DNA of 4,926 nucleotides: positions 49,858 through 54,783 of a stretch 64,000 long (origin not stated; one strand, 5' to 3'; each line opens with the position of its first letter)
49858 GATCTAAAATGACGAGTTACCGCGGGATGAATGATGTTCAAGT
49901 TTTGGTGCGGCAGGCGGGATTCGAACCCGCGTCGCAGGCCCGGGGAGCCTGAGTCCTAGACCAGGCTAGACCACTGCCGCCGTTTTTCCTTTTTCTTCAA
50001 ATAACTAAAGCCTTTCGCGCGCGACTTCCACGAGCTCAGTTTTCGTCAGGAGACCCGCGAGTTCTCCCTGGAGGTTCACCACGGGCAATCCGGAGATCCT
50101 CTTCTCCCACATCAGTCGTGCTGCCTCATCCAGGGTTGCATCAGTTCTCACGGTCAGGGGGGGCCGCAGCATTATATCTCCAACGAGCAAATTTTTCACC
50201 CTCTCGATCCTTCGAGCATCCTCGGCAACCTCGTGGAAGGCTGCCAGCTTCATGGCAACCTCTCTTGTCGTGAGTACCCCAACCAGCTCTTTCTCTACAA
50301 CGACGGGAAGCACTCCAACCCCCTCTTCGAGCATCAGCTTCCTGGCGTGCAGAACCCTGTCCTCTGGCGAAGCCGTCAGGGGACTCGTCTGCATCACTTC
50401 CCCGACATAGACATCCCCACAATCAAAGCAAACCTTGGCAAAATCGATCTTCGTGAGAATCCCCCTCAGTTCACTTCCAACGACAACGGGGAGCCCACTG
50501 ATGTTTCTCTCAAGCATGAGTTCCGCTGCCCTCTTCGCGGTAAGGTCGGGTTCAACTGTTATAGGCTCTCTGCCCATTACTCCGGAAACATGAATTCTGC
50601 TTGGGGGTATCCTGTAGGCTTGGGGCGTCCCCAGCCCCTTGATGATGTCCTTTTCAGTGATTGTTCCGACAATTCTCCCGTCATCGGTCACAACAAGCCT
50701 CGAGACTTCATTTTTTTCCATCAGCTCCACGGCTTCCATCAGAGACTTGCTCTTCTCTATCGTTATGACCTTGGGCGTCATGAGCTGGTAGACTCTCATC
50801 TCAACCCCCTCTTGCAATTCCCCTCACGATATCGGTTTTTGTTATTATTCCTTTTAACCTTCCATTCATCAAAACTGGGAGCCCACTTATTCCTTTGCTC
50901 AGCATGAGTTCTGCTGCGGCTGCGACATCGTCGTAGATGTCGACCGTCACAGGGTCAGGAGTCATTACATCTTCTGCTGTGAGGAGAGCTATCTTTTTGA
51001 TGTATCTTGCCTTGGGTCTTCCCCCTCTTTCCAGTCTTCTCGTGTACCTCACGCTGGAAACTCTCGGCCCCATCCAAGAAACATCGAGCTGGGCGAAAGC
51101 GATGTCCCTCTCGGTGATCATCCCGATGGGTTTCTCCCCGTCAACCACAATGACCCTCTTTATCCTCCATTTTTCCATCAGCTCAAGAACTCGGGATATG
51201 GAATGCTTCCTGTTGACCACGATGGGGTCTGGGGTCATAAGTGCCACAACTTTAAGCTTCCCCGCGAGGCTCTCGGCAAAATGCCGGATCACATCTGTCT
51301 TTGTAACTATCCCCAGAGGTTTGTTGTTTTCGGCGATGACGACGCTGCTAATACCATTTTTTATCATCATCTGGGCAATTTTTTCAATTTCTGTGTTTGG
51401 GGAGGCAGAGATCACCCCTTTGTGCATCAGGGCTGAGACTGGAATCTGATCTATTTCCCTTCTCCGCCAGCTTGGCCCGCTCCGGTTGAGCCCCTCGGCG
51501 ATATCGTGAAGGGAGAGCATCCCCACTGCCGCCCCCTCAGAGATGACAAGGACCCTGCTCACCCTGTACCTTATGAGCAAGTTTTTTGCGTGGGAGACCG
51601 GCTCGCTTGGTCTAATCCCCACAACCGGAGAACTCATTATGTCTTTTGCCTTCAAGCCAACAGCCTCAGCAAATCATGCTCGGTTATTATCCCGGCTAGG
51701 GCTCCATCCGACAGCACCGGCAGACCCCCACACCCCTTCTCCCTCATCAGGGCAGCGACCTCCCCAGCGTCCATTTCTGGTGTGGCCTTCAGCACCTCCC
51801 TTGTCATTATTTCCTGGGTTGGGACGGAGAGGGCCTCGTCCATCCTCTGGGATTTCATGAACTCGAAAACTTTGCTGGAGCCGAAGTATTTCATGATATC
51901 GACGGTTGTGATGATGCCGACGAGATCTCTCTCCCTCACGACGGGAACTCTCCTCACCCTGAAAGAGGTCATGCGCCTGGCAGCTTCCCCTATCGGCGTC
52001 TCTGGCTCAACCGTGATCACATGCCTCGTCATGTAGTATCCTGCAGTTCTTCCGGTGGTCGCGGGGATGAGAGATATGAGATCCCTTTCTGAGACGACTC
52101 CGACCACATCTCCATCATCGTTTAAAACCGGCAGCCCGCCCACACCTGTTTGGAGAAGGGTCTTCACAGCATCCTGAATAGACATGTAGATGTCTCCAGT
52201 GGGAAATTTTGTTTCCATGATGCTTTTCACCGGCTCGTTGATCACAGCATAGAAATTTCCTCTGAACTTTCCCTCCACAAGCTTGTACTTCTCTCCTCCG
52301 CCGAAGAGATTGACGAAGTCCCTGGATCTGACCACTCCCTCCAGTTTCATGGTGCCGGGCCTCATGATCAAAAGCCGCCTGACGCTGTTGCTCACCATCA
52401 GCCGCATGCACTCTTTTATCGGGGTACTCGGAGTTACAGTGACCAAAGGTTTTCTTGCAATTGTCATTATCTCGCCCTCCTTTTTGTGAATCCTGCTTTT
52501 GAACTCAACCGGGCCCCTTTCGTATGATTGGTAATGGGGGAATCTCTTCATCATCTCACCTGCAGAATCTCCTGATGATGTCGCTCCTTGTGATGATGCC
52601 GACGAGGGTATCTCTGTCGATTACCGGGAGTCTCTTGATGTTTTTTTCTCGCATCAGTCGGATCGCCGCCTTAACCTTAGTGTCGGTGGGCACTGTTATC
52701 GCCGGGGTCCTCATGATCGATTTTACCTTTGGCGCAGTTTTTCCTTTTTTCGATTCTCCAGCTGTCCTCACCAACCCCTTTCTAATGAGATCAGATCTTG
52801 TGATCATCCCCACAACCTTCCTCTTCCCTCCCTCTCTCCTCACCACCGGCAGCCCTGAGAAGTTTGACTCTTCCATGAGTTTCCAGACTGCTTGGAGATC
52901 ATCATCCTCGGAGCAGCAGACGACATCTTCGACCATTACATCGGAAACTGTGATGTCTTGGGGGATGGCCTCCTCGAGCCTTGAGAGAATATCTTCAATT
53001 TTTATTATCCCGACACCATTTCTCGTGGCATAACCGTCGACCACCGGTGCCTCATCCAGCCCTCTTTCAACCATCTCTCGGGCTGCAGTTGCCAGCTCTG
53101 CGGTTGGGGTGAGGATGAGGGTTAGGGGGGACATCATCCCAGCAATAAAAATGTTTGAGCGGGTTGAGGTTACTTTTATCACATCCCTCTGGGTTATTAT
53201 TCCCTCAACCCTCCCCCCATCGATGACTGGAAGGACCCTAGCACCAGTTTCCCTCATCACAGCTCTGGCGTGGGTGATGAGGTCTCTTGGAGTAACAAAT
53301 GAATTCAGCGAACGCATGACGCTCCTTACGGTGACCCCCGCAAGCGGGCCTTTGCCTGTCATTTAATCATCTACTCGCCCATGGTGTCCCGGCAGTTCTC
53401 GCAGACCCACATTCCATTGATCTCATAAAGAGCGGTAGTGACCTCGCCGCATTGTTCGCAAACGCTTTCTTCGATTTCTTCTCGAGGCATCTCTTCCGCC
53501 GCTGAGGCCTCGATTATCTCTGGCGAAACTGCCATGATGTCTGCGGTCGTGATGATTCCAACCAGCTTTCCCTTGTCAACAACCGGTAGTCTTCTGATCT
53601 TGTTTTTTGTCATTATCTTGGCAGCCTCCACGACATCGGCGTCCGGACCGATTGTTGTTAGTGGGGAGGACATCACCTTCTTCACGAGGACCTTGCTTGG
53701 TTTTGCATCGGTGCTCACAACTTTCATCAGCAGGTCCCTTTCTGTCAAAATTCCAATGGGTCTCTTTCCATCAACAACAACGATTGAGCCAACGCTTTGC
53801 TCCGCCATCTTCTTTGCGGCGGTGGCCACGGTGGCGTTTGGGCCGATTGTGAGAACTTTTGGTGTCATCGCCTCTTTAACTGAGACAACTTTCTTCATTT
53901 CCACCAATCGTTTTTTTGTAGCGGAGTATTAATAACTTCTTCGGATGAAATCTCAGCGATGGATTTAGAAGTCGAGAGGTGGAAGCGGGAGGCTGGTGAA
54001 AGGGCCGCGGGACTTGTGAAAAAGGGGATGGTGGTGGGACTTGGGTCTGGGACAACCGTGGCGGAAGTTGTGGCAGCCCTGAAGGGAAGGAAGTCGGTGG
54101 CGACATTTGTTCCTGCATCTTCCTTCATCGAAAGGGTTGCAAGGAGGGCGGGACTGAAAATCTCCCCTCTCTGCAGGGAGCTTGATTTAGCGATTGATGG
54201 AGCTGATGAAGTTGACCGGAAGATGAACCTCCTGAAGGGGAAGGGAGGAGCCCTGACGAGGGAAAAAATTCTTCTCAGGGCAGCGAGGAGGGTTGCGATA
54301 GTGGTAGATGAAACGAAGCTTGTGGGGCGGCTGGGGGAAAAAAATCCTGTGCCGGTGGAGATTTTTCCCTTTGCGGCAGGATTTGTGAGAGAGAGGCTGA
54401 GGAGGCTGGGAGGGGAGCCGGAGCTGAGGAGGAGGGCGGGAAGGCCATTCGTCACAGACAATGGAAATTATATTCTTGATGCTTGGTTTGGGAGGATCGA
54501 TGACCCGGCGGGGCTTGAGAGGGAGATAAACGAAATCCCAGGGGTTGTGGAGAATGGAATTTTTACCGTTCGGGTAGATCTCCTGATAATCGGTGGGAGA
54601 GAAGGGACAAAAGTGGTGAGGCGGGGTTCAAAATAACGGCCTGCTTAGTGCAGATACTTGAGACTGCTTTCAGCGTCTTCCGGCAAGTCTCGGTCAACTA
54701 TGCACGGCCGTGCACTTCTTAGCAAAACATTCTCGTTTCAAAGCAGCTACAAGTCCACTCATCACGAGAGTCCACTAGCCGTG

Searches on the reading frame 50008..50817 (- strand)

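Call 59: search_protein_families(library=pfam, proteins=[window:50008-50817:-], max_evalue=0.00001)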
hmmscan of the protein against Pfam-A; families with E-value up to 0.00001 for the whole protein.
window:50008-50817:- (270 aa): 1 family
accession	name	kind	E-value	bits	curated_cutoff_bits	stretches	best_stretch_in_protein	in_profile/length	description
PF00571.33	CBS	-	4e-56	187.6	24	4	9-61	1-54/57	CBS domain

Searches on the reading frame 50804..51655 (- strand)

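Call 59: search_protein_families(library=pfam, proteins=[window:50804-51655:-], max_evalue=0.00001)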
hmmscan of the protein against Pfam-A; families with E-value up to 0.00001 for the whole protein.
window:50804-51655:- (284 aa): 1 family
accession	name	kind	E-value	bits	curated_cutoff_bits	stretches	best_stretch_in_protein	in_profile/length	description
PF00571.33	CBS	-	5.4e-55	183.9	24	4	228-281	2-56/57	CBS domain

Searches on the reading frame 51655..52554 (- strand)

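Call 59: search_protein_families(library=pfam, proteins=[window:51655-52554:-], max_evalue=0.00001)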
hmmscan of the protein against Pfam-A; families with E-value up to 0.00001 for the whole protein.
window:51655-52554:- (300 aa): 1 family
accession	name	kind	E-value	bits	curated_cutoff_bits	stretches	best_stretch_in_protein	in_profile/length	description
PF00571.33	CBS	-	4.9e-56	187.3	24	4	174-224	4-55/57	CBS domain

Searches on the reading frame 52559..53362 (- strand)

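Call 59: search_protein_families(library=pfam, proteins=[window:52559-53362:-], max_evalue=0.00001)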
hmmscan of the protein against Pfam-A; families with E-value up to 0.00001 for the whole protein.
window:52559-53362:- (268 aa): 1 family
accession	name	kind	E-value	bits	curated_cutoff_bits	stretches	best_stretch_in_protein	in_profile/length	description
PF00571.33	CBS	-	7e-50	167.6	24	3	213-265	1-54/57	CBS domain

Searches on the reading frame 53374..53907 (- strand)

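Call 59: search_protein_families(library=pfam, proteins=[window:53374-53907:-], max_evalue=0.00001)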
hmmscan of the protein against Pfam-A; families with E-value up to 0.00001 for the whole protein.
window:53374-53907:- (178 aa): 1 family
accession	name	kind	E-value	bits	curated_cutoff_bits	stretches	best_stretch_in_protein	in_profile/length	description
PF00571.33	CBS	-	4.3e-33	113.8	24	2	75-127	1-54/57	CBS domain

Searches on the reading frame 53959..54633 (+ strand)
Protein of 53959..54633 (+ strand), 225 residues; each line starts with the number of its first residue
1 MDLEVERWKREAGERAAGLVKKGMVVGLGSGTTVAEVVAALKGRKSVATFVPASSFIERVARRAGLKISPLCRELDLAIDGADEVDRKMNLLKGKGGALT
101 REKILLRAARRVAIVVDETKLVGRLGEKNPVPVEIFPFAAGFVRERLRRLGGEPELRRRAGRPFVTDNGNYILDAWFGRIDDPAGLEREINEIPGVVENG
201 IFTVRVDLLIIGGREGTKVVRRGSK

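Call 59: search_protein_families(library=pfam, proteins=[window:53959-54633:+], max_evalue=0.00001)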
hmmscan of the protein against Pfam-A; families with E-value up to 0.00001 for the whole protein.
window:53959-54633:+ (225 aa): 2 families
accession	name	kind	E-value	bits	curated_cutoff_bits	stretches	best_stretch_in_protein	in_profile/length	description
PF06026.20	Rib_5-P_isom_A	-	5.4e-56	189.3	26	1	50-216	2-173/173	Ribose 5-phosphate isomerase A (phosphoriboisomerase A)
PF00455.28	DeoRC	-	3e-08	34.2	31.8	0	9-48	6-45/160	DeoR C terminal sensor domain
